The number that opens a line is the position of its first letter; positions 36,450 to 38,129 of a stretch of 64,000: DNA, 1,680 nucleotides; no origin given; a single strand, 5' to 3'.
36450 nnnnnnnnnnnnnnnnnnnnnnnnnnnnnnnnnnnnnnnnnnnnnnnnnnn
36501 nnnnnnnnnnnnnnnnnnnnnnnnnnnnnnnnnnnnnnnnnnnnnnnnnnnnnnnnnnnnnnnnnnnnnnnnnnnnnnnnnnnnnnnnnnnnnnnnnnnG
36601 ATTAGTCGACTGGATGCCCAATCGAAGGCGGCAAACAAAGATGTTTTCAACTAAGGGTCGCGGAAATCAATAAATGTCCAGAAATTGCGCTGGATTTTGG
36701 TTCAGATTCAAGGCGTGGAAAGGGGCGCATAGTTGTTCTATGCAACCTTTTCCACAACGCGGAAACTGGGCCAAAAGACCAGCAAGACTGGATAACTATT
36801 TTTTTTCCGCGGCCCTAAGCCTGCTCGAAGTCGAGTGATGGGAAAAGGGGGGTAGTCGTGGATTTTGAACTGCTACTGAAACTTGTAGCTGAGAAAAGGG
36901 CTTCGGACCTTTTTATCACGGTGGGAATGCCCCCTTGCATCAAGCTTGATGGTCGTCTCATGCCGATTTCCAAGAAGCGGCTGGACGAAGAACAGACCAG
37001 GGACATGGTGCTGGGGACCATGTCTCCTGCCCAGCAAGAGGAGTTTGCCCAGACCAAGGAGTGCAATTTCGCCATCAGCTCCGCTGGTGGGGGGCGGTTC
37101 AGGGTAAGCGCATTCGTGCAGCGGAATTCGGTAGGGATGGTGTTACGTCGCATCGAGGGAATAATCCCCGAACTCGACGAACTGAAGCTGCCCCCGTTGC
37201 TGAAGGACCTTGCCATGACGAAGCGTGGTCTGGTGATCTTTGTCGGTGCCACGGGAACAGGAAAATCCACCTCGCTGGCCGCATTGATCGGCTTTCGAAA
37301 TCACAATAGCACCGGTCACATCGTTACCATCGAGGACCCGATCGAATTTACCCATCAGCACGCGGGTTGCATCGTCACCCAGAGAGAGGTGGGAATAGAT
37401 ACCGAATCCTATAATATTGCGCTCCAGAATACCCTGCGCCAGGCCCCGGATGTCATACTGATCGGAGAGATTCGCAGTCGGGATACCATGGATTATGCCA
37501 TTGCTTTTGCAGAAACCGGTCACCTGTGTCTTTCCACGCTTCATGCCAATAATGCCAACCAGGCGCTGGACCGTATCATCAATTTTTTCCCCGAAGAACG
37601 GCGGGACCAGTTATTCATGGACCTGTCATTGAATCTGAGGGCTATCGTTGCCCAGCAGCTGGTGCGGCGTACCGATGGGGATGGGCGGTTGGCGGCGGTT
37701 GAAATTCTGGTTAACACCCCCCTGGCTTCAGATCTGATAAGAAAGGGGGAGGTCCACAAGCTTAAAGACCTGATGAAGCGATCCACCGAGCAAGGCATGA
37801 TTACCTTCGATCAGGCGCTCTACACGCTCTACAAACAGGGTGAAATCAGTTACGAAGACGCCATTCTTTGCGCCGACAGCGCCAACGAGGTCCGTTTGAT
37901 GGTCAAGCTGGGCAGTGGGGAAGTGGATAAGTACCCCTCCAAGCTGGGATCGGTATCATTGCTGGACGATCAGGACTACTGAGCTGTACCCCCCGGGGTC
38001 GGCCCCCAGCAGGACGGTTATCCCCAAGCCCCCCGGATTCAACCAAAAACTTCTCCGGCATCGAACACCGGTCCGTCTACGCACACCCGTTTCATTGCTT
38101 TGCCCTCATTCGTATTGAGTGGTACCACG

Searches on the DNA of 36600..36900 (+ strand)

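Call 36: search_dna_similar(query=window:36640-36830:+, collection=plasmids, mode=distant, max_evalue=1)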
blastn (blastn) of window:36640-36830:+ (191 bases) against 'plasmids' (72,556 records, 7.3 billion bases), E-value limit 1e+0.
No match.

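Call 61: search_dna_similar(query=window:36652-36818:+, collection=ecoli_genomes, mode=distant, max_evalue=1, max_rows=5)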
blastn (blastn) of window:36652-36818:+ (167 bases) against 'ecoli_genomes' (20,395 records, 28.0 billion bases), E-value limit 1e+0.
No match.

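Call 79: search_rna_families(source=window, start=36600, end=36900, threshold=evalue, max_evalue=10)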
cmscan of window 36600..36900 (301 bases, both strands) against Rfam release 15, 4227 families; matches with E-value up to 10: 3.
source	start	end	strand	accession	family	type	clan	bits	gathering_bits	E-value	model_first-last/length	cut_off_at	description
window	36698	36773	+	RF03581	mir-4878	Gene; miRNA;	-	14.4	100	3.5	1-73/73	no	mir-4878 microRNA precursor family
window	36693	36778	+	RF03594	mir-3817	Gene; miRNA;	-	14.4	90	5.1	1-89/89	no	mir-3817 microRNA precursor family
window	36886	36900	-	RF02066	STnc320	Gene; sRNA;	-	14.3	50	3.8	41-55/55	5'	Salmonella enterica sRNA STnc320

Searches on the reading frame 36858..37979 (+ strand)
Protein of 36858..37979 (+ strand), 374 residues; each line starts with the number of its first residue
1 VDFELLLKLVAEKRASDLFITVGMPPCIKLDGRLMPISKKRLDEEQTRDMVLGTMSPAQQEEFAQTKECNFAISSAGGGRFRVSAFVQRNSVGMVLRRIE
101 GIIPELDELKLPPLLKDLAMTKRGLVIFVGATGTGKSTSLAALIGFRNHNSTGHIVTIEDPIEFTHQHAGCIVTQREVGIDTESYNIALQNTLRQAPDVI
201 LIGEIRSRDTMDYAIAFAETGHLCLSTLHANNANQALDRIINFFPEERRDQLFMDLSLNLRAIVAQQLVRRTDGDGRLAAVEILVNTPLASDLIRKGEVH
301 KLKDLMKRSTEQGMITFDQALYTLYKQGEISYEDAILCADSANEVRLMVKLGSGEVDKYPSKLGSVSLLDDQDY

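Call 77: search_protein_families(library=pfam, proteins=[window:36858-37979:+], max_evalue=0.00001)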
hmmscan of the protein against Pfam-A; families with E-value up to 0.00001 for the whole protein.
window:36858-37979:+ (374 aa): 1 family
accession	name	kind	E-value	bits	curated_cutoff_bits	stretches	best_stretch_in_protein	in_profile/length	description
PF00437.27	T2SSE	-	1.9e-41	142.4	24.9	1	30-275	42-284/370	Type II/IV secretion system protein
